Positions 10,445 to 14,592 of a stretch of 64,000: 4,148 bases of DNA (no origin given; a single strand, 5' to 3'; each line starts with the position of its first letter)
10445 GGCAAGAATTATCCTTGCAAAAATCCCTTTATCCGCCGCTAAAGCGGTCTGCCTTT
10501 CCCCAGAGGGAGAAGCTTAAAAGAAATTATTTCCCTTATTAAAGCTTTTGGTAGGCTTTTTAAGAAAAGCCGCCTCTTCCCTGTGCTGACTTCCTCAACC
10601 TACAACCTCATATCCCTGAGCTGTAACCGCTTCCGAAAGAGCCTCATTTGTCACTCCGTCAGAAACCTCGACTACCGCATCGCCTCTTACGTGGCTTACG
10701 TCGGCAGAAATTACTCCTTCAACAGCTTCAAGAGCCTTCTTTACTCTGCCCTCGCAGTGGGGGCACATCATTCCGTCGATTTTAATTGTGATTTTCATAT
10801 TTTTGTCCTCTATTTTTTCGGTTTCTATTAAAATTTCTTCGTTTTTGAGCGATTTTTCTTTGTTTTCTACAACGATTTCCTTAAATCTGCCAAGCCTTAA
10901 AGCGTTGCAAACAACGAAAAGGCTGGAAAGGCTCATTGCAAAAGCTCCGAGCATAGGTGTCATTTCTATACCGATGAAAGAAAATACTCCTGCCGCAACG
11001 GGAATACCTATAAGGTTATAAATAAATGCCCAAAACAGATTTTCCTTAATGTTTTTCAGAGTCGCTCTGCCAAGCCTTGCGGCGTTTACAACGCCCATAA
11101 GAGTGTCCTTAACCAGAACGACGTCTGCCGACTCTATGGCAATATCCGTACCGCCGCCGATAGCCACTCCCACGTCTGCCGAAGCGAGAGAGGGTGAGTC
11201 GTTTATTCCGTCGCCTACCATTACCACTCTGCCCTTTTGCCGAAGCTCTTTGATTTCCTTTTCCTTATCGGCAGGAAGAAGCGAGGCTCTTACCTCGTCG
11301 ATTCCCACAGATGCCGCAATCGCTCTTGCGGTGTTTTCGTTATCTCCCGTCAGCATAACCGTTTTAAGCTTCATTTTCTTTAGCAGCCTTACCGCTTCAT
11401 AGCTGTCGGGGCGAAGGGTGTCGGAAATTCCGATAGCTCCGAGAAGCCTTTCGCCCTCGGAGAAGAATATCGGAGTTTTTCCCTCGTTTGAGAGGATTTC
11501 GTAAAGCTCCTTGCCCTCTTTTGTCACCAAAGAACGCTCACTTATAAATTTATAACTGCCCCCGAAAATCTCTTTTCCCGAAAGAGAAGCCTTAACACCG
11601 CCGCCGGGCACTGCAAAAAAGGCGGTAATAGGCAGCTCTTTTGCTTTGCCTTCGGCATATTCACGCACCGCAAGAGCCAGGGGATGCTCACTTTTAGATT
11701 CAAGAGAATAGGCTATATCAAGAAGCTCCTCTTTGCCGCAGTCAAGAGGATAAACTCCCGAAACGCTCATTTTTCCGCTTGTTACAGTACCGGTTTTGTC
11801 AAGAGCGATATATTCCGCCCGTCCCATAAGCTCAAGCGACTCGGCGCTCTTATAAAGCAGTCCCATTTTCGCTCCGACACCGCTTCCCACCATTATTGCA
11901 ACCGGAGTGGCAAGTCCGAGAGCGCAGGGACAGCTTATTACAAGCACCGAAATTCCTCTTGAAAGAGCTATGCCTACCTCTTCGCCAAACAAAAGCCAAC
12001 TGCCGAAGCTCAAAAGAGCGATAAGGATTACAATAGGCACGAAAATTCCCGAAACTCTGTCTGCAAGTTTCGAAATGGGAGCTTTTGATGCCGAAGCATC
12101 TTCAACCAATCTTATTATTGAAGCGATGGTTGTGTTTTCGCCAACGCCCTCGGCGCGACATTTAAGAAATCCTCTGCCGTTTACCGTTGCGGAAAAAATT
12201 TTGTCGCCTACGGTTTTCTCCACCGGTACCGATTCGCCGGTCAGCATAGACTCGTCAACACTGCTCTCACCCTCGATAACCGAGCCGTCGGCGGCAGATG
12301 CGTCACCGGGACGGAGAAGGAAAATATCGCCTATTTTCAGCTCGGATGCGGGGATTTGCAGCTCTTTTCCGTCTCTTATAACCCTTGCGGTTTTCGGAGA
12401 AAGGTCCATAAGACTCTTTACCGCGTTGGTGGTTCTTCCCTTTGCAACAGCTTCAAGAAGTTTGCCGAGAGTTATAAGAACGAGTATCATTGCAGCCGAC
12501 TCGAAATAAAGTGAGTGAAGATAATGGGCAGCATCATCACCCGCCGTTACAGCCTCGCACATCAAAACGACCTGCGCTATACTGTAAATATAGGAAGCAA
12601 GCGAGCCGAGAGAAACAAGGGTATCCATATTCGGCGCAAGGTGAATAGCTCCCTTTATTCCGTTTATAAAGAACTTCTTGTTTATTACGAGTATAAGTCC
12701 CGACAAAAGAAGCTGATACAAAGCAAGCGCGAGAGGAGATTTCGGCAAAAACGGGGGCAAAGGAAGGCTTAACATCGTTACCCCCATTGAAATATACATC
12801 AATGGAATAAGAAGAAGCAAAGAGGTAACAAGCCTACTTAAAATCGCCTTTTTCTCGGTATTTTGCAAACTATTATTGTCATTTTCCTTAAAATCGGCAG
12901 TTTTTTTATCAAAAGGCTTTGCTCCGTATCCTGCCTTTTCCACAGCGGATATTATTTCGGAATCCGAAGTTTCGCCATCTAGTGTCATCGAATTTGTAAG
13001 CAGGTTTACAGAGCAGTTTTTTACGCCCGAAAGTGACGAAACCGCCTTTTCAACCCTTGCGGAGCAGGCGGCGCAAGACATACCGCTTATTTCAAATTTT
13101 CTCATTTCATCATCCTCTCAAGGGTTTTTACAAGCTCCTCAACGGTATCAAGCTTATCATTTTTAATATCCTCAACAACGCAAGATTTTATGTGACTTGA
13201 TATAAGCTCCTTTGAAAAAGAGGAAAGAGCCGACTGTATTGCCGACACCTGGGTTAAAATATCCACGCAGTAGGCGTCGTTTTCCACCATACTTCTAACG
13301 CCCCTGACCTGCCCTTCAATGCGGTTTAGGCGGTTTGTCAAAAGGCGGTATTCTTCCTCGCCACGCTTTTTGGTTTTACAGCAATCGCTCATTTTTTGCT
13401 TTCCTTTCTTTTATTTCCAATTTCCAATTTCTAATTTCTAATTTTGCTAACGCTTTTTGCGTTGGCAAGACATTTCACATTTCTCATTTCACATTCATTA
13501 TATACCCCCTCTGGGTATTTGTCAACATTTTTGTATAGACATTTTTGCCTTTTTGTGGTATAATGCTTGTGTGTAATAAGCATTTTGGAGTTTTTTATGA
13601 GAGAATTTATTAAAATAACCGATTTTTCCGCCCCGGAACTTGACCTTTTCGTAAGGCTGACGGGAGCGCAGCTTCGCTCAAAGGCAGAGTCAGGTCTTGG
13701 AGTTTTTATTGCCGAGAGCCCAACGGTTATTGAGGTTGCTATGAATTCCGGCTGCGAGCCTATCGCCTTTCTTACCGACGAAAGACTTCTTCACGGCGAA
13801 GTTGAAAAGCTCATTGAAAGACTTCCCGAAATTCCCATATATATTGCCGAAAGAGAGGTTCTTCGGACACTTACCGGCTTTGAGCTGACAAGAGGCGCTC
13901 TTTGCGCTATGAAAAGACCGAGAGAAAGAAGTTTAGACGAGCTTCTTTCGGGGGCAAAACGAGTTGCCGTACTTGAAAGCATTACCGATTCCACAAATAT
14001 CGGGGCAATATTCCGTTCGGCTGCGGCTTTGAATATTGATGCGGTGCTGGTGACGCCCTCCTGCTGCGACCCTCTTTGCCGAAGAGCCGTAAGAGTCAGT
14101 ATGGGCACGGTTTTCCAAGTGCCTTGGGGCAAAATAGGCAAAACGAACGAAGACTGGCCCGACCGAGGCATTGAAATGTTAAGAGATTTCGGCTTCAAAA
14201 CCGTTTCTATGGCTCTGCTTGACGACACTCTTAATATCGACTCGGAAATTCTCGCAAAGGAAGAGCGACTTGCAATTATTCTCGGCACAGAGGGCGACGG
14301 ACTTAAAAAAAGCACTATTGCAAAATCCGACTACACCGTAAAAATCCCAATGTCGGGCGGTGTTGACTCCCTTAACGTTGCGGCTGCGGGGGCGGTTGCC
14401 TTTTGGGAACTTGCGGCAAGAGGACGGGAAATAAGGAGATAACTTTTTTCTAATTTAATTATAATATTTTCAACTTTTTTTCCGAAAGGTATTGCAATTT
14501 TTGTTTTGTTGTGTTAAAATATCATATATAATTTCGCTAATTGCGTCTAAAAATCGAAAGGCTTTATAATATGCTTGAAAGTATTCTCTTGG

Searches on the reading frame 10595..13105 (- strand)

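Call 8: search_protein_families(library=pfam, proteins=[window:10595-13105:-], max_evalue=0.001)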
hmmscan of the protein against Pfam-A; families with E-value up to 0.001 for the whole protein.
window:10595-13105:- (836 aa): 4 families
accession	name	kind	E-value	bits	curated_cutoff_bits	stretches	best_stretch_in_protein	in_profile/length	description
PF00122.25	E1-E2_ATPase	-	1.1e-59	201.5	28.1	1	235-413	2-180/181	E1-E2 ATPase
PF00702.32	Hydrolase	-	1.3e-31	111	26.4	1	433-644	4-191/191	haloacid dehalogenase-like hydrolase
PF00403.32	HMA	-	3.1e-29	101.6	24.8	2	4-60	2-61/62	Heavy-metal-associated domain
PF08282.18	Hydrolase_3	-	0.00074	19.8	20.9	0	624-674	203-253/255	haloacid dehalogenase-like hydrolase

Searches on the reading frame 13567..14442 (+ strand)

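Call 8: search_protein_families(library=pfam, proteins=[window:13567-14442:+], max_evalue=0.001)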
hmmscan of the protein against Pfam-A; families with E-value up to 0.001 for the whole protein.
window:13567-14442:+ (291 aa): 1 family
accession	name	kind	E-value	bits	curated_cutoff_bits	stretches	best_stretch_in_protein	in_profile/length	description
PF00588.24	SpoU_methylase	-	1.7e-30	106.4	29.7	1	133-279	3-141/142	SpoU rRNA Methylase family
